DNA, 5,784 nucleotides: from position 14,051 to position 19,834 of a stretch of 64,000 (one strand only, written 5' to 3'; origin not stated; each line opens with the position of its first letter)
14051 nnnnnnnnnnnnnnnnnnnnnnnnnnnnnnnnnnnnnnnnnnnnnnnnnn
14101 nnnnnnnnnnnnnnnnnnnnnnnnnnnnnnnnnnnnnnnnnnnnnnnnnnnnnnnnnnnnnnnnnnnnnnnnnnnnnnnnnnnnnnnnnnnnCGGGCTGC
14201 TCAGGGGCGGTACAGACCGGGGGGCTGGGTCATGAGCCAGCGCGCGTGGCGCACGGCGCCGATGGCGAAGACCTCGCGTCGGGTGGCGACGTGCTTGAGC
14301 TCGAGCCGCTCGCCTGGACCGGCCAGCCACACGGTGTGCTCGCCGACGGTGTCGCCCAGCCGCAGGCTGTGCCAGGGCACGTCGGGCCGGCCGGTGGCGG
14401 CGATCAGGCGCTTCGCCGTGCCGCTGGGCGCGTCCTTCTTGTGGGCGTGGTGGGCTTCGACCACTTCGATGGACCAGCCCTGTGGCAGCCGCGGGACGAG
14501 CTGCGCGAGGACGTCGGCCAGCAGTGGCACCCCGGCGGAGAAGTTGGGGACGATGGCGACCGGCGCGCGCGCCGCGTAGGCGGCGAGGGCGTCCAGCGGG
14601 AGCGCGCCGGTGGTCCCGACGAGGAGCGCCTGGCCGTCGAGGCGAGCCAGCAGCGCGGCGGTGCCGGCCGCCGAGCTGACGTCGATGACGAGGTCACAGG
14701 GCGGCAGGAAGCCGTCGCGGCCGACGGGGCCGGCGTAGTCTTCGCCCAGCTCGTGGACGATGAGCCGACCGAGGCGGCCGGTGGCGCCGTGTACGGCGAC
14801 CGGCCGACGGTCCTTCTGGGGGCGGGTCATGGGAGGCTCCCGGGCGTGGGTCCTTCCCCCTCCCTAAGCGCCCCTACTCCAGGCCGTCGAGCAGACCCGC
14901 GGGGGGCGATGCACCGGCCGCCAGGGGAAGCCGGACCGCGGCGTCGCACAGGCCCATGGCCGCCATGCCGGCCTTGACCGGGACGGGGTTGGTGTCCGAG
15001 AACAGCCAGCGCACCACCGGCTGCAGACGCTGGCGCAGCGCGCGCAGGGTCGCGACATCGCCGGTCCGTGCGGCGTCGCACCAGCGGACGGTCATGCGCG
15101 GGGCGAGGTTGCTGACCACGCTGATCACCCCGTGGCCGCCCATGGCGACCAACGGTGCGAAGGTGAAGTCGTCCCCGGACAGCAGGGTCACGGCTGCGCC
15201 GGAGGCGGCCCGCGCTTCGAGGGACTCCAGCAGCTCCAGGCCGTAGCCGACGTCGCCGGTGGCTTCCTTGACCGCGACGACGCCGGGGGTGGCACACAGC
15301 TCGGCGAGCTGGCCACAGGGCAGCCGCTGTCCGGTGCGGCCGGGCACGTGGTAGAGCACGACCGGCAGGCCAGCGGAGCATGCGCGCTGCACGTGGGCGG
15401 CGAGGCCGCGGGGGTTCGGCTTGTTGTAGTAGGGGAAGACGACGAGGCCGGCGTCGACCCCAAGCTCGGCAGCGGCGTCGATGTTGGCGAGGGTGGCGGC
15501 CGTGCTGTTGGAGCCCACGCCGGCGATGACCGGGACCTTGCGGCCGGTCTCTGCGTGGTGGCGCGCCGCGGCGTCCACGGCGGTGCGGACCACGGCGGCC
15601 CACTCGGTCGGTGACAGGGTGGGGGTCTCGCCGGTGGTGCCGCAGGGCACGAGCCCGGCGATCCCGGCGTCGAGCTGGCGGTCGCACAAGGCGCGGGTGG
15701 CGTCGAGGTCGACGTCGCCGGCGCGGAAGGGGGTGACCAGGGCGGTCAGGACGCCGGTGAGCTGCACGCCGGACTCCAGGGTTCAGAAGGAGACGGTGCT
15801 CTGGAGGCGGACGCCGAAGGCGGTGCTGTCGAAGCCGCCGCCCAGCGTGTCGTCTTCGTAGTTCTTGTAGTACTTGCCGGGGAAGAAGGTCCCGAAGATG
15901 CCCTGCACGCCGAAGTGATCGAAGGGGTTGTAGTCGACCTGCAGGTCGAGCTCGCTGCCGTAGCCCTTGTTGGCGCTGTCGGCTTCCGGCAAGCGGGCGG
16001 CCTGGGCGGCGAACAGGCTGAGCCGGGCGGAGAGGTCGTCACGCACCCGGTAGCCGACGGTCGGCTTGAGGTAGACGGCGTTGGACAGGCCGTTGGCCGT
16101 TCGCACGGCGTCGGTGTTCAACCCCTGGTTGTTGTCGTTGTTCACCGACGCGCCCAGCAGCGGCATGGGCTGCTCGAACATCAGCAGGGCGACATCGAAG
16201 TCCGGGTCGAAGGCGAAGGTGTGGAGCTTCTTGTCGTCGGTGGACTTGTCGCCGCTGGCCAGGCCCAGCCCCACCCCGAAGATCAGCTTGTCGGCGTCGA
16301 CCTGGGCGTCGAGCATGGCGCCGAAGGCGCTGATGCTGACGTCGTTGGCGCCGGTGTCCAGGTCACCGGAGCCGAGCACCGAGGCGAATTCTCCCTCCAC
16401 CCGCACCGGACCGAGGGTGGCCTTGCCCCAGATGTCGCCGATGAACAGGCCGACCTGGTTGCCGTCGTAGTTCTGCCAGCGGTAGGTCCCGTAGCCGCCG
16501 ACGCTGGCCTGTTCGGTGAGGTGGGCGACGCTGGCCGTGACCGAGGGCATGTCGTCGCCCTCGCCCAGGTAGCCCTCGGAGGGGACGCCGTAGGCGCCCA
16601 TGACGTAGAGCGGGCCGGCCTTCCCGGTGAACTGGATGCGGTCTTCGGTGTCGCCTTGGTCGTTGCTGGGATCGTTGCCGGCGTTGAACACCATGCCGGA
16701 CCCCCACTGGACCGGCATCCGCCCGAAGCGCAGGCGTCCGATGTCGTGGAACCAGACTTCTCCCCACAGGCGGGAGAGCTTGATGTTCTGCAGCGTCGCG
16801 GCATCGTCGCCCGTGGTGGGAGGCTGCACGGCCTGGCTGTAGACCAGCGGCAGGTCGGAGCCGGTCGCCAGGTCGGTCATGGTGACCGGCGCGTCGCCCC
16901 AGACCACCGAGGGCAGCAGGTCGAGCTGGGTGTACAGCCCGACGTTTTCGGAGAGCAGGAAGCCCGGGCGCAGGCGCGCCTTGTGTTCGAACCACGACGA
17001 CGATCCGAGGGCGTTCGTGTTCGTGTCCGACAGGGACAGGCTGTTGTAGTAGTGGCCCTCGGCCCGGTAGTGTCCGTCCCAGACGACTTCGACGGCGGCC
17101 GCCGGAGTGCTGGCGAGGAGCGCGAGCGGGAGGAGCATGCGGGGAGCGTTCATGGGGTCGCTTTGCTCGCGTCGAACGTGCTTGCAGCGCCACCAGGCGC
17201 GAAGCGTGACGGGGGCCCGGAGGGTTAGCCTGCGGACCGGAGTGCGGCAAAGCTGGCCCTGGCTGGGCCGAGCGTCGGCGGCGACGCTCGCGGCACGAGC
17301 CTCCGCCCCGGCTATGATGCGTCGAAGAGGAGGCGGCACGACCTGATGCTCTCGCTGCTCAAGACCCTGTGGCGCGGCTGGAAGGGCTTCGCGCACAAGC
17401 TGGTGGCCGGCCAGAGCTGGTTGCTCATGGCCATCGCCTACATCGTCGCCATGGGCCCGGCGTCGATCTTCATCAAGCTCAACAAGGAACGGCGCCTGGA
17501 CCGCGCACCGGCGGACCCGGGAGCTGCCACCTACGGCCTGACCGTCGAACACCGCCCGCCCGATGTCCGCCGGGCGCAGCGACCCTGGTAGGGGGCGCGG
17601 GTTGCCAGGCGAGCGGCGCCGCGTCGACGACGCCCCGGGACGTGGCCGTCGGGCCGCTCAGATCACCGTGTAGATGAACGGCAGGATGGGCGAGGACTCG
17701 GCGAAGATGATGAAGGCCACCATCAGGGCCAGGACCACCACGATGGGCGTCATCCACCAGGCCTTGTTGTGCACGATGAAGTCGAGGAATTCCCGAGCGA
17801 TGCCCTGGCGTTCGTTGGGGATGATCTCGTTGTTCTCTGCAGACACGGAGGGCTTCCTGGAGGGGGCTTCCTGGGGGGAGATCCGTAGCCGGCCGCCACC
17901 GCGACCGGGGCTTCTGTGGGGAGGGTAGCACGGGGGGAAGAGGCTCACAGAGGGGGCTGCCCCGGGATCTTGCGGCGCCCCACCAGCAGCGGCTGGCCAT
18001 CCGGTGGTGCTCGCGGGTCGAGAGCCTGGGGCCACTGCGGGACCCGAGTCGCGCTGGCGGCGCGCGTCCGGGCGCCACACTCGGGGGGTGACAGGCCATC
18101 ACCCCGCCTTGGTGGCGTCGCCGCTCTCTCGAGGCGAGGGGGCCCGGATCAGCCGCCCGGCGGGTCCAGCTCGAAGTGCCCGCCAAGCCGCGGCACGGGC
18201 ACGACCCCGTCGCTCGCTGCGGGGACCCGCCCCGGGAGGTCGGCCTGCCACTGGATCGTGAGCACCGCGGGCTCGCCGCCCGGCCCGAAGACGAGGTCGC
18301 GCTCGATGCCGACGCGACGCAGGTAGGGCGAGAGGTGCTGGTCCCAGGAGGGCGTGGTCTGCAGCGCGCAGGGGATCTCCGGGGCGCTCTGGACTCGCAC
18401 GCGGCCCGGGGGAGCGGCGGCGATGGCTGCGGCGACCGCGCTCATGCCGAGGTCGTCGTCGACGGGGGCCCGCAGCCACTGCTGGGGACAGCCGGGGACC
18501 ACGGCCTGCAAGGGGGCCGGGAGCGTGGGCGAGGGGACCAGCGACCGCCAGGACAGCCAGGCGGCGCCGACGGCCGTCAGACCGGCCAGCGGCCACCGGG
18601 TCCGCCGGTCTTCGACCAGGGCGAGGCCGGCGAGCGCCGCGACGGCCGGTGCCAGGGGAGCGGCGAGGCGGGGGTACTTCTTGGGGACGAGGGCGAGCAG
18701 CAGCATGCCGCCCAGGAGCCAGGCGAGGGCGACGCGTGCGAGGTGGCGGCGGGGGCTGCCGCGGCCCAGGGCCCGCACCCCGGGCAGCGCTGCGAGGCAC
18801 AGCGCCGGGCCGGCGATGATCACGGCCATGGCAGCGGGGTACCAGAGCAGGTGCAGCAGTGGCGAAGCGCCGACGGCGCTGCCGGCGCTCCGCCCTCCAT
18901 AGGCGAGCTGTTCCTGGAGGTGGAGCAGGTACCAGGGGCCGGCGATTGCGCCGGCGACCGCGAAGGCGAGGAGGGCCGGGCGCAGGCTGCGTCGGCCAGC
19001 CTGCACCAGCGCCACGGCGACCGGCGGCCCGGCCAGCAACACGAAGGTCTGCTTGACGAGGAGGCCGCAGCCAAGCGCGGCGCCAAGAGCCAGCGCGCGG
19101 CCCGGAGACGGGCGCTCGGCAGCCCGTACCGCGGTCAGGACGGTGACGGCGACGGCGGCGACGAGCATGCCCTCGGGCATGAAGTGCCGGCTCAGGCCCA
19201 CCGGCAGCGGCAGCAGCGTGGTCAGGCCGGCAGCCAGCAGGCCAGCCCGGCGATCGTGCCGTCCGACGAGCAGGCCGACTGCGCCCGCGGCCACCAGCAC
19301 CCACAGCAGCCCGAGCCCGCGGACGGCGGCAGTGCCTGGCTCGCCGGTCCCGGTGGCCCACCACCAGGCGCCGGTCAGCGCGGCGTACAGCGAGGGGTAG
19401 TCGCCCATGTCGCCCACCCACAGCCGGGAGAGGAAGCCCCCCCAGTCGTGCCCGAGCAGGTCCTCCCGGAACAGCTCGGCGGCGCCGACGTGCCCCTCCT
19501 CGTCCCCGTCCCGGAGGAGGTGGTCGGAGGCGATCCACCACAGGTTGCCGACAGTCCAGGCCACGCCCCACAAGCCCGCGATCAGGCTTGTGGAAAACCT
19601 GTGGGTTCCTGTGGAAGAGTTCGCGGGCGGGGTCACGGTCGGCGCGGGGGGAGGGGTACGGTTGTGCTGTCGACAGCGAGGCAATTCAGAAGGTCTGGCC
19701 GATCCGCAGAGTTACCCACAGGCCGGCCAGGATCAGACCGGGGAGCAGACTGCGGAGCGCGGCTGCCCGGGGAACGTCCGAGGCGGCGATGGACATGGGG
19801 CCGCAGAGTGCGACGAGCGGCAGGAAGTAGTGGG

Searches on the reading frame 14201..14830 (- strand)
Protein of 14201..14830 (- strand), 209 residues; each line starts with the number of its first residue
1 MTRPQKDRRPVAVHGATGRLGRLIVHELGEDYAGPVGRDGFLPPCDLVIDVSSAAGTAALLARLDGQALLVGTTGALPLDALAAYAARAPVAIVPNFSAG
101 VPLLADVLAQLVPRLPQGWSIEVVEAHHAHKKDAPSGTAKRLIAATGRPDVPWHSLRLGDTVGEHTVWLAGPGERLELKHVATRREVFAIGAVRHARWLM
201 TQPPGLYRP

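Call 9: search_protein_families(library=pfam, proteins=[window:14201-14830:-], max_evalue=0.001)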
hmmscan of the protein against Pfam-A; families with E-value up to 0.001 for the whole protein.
window:14201-14830:- (209 aa): 2 families
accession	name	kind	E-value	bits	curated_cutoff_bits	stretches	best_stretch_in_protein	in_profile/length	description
PF05173.19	DapB_C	-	4e-30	104.8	27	1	100-207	1-115/121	Dihydrodipicolinate reductase, C-terminus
PF01113.26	DapB_N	-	4.7e-06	27.2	25.6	0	45-97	68-124/124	Dihydrodipicolinate reductase, N-terminus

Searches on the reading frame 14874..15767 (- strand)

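Call 9: search_protein_families(library=pfam, proteins=[window:14874-15767:-], max_evalue=0.001)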
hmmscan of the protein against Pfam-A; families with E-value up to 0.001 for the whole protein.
window:14874-15767:- (297 aa): 2 families
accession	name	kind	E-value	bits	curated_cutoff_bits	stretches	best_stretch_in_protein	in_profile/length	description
PF00701.28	DHDPS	-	2.2e-69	233.8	22.1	1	3-283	2-272/289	Dihydrodipicolinate synthetase family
PF13407.12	Peripla_BP_4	-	0.00025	21.1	35.1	1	55-145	11-92/258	Periplasmic binding protein domain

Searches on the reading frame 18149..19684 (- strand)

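Call 77: search_protein_families(library=pfam, proteins=[window:18149-19684:-], max_evalue=0.0001)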
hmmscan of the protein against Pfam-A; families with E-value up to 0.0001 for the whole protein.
window:18149-19684:- (511 aa): 2 families
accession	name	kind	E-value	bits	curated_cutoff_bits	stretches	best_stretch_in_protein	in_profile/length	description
PF13231.12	PMT_2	-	4.4e-12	46.9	26.1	1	118-248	21-154/160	Dolichyl-phosphate-mannose-protein mannosyltransferase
PF02366.24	PMT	-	5.1e-06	26.7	22.7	1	124-233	88-207/245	Dolichyl-phosphate-mannose-protein mannosyltransferase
